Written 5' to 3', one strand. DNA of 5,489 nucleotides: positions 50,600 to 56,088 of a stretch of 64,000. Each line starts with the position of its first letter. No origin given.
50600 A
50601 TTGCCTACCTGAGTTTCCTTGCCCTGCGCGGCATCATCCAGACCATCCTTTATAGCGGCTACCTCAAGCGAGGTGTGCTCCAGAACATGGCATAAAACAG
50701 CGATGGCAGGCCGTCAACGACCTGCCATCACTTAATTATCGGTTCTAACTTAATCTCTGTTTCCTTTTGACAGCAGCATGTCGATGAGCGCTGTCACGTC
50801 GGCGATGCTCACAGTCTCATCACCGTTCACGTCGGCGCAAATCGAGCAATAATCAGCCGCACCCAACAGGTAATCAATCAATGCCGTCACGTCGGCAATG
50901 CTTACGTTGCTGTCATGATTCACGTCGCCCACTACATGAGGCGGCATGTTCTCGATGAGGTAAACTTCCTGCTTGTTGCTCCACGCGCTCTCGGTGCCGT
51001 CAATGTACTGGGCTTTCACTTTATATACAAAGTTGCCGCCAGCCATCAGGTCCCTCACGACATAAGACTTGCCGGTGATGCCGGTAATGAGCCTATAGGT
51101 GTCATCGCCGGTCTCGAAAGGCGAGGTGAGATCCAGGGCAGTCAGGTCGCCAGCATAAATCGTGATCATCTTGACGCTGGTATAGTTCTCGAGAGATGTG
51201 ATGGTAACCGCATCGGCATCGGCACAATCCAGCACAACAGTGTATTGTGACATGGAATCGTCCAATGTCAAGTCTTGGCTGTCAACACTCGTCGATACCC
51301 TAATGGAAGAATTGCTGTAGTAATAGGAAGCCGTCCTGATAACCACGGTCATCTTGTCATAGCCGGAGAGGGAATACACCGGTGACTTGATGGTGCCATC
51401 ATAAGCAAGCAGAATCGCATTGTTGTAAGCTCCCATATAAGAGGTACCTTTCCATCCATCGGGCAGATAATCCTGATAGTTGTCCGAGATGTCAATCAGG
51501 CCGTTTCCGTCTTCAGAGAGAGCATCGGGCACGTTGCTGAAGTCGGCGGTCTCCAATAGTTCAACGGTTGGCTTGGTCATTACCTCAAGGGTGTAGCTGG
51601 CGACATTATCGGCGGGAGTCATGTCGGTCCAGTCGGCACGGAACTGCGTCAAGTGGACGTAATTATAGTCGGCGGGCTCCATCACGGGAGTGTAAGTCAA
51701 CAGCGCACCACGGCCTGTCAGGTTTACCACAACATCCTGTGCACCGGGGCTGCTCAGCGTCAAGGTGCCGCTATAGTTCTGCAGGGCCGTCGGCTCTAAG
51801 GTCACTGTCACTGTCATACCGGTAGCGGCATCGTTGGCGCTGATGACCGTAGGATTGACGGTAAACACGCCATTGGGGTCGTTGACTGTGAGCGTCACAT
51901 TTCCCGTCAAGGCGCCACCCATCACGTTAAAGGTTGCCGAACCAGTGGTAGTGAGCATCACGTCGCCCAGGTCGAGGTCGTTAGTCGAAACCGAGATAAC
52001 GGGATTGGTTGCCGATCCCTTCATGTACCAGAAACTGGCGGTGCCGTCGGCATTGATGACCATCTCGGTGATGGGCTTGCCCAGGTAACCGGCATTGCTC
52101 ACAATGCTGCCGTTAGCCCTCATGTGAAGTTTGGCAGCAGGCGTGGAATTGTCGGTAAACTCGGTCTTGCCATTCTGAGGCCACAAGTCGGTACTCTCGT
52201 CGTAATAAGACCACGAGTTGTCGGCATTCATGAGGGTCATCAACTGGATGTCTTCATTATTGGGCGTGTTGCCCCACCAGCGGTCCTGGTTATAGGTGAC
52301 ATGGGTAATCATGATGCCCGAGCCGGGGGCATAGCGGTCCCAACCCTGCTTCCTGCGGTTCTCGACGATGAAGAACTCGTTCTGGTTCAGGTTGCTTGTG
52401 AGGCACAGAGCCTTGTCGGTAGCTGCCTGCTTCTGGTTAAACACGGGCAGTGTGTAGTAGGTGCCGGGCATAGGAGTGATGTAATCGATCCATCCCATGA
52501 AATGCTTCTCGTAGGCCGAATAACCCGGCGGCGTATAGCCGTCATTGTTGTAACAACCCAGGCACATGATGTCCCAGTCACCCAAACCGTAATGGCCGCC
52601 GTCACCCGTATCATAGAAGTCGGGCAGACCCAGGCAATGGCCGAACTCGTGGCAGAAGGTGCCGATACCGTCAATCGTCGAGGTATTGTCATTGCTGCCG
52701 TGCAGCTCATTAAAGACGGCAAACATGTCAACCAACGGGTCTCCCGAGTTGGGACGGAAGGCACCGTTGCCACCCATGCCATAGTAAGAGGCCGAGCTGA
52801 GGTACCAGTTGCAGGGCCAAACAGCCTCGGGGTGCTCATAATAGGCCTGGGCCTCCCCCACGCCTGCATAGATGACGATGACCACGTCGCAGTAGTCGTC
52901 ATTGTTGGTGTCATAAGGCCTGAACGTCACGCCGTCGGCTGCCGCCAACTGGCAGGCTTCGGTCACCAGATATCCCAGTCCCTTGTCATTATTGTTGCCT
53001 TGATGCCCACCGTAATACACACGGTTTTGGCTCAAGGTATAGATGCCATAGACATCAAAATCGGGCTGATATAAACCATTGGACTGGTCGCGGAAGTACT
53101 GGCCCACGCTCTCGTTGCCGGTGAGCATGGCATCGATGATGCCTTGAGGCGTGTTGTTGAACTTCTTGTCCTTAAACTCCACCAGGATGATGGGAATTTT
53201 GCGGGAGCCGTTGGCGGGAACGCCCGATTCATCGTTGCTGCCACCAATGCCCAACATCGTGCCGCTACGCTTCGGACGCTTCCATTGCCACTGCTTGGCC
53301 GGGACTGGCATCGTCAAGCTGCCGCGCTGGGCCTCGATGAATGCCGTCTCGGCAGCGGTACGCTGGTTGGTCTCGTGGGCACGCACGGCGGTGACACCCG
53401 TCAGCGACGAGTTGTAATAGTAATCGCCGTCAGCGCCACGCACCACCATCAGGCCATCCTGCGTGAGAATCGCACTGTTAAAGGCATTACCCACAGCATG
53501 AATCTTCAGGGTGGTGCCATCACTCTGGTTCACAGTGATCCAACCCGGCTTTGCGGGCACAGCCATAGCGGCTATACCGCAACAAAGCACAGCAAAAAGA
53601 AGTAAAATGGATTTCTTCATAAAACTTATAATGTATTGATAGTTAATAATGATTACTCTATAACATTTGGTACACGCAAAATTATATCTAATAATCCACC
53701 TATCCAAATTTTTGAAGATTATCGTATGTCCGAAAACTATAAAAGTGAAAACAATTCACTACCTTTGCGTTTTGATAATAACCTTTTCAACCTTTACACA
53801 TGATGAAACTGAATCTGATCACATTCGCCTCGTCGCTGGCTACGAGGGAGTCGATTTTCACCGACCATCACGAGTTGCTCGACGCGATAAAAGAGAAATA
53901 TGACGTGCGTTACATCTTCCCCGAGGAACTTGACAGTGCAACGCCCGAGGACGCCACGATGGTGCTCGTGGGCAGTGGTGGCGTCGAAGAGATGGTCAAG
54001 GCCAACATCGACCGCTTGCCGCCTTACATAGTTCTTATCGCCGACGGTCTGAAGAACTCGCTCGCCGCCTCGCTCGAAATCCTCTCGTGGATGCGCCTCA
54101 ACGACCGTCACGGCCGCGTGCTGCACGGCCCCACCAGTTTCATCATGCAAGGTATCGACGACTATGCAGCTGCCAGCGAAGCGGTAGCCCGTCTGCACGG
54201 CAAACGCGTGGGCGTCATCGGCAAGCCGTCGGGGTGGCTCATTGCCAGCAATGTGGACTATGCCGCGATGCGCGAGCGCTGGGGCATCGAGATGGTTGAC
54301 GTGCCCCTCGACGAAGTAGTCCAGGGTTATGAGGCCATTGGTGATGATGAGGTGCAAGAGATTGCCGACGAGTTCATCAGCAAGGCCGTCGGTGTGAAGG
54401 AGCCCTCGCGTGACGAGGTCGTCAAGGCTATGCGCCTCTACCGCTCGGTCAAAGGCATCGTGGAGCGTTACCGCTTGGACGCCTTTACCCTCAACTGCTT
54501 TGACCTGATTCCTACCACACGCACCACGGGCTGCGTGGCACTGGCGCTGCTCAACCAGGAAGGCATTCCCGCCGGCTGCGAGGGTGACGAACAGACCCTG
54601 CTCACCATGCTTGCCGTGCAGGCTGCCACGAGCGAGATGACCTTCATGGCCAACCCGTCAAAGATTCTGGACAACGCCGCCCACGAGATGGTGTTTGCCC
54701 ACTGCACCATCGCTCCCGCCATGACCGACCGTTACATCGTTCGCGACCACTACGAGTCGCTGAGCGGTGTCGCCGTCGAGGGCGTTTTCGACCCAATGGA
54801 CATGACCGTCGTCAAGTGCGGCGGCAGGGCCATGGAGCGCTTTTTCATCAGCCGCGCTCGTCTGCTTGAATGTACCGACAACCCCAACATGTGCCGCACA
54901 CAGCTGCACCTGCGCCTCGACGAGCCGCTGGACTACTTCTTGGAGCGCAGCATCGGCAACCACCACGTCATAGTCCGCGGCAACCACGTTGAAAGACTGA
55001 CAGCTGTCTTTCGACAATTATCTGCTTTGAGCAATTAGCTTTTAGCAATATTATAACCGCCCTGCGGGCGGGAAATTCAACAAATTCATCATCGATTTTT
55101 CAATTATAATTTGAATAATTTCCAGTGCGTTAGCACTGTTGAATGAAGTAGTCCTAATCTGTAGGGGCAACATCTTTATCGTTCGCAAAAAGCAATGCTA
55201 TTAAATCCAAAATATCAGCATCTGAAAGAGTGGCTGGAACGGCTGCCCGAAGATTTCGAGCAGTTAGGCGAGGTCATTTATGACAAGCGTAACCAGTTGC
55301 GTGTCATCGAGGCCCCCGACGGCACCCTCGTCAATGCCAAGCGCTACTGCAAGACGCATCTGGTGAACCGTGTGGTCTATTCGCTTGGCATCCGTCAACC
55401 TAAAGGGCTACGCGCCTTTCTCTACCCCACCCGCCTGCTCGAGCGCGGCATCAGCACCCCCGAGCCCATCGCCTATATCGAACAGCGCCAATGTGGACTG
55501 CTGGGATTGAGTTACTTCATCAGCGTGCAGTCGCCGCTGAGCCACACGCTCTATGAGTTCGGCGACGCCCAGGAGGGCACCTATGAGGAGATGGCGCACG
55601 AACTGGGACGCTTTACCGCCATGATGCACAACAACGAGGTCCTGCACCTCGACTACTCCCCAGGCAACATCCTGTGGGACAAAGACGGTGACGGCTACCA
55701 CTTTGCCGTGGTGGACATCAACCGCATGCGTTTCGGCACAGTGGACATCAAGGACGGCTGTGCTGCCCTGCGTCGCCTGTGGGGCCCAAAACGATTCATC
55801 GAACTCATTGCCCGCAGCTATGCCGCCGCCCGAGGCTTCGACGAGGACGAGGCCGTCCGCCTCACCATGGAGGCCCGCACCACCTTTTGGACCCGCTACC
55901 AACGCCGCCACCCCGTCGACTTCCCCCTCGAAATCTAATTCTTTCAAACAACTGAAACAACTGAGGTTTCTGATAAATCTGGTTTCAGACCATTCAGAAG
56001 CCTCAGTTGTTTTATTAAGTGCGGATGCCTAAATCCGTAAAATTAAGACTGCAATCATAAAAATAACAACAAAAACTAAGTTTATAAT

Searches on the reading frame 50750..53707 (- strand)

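Call 5: search_protein_families(library=pfam, proteins=[window:50750-53707:-])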
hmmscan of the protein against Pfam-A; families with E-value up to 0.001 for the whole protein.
window:50750-53707:- (985 aa): 2 families
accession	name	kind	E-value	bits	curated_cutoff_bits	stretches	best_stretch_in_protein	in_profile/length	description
PF05547.17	Peptidase_M6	-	2.3e-15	57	22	1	197-404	66-285/294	Immune inhibitor A peptidase M6, catalytic domain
PF00404.24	Dockerin_1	-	5.7e-08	33.3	22.9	1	927-979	2-57/57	Dockerin type I domain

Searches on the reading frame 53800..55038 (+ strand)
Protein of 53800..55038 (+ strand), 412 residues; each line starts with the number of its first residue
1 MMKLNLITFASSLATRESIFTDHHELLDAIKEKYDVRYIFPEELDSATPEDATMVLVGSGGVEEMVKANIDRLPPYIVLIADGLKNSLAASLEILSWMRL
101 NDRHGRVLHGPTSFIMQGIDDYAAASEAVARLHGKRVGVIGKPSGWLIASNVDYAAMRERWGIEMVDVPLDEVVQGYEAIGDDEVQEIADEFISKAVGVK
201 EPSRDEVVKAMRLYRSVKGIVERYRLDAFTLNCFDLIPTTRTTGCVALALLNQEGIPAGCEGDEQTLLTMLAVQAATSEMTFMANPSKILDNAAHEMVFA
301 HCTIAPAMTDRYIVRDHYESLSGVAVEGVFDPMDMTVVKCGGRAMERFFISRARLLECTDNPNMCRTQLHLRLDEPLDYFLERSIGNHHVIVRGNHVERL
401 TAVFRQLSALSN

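Call 5: search_protein_families(library=pfam, proteins=[window:53800-55038:+])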
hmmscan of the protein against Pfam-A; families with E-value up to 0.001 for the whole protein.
window:53800-55038:+ (412 aa): 1 family
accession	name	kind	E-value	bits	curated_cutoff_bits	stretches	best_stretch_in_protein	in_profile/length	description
PF24856.1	AraA_central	-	7.8e-05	23.6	24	1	157-269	22-138/148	L-arabinose isomerase central domain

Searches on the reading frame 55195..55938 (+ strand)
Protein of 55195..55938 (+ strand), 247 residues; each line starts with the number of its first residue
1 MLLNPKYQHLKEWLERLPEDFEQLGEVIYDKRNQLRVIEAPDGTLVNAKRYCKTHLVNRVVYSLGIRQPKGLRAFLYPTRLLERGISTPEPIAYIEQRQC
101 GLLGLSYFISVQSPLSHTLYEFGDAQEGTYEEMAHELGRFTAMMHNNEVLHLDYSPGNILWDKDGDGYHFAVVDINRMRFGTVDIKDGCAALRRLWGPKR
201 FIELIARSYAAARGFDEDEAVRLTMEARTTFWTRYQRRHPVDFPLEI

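Call 5: search_protein_families(library=pfam, proteins=[window:55195-55938:+])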
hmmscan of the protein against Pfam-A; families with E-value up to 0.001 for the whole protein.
window:55195-55938:+ (247 aa): 2 families
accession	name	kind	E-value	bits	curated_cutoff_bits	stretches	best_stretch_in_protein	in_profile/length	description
PF06293.20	Kdo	-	3.4e-08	33.6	21.3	1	48-188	35-179/207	Lipopolysaccharide kinase (Kdo/WaaP) family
PF01636.29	APH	-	8e-05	22.9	23.2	1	130-210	147-230/239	Phosphotransferase enzyme family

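Call 32: find_encoding_contigs(protein=window:55195-55938:+, flank=3500, max_places=10)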
Protein window:55195-55938:+ (247 aa): 8 contigs read that carry it; 4 places shown.
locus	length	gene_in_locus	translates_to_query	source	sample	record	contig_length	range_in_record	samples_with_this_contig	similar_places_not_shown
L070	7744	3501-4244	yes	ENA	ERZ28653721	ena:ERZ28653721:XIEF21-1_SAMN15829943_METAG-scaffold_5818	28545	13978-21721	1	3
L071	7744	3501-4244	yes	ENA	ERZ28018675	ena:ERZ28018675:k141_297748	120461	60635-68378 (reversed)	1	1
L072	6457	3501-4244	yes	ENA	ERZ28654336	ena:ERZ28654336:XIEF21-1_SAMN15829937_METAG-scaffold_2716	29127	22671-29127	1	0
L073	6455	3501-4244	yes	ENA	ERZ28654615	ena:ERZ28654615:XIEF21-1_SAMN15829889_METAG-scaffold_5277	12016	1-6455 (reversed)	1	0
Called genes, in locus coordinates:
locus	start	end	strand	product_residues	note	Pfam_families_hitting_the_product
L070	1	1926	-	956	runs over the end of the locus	PF05547:Peptidase_M6, PF00404:Dockerin_1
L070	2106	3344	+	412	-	-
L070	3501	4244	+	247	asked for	PF06293:Kdo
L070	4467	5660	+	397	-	PF13173:AAA_14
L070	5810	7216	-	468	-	PF00128:Alpha-amylase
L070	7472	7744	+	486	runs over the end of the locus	PF01546:Peptidase_M20, PF07687:M20_dimer (weak)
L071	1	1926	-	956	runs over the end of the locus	PF05547:Peptidase_M6, PF00404:Dockerin_1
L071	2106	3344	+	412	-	-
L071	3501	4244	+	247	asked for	PF06293:Kdo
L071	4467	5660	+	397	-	PF13173:AAA_14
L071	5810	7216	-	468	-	PF00128:Alpha-amylase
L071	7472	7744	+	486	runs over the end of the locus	PF01546:Peptidase_M20, PF07687:M20_dimer (weak)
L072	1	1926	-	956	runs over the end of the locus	PF05547:Peptidase_M6, PF00404:Dockerin_1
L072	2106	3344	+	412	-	-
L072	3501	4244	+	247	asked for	PF06293:Kdo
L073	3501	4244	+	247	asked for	PF06293:Kdo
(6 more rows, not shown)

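Call 41: search_protein_families(library=ncbifam, proteins=[window:55195-55938:+], max_evalue=0.01)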
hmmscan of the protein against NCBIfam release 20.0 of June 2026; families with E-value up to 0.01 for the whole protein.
window:55195-55938:+ (247 aa): 4 families
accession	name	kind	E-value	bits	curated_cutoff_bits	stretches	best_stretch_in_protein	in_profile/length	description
NF002475.0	PRK01723.1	equivalog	1.2e-07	31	142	1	65-194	82-206/241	3-deoxy-D-manno-octulosonic acid kinase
TIGR03724.2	arch_bud32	equivalog_domain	0.0011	18.5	125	1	127-164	88-121/193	KEOPS complex kinase/ATPase Bud32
TIGR01954.1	nusA_Cterm_rpt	equivalog_domain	0.0054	16.8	48.15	0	214-229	33-48/50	transcription termination factor NusA, C-terminal duplication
NF011461.0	PRK14879.1-2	equivalog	0.0093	15.8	372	0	81-162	60-134/225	Kae1-associated kinase Bud32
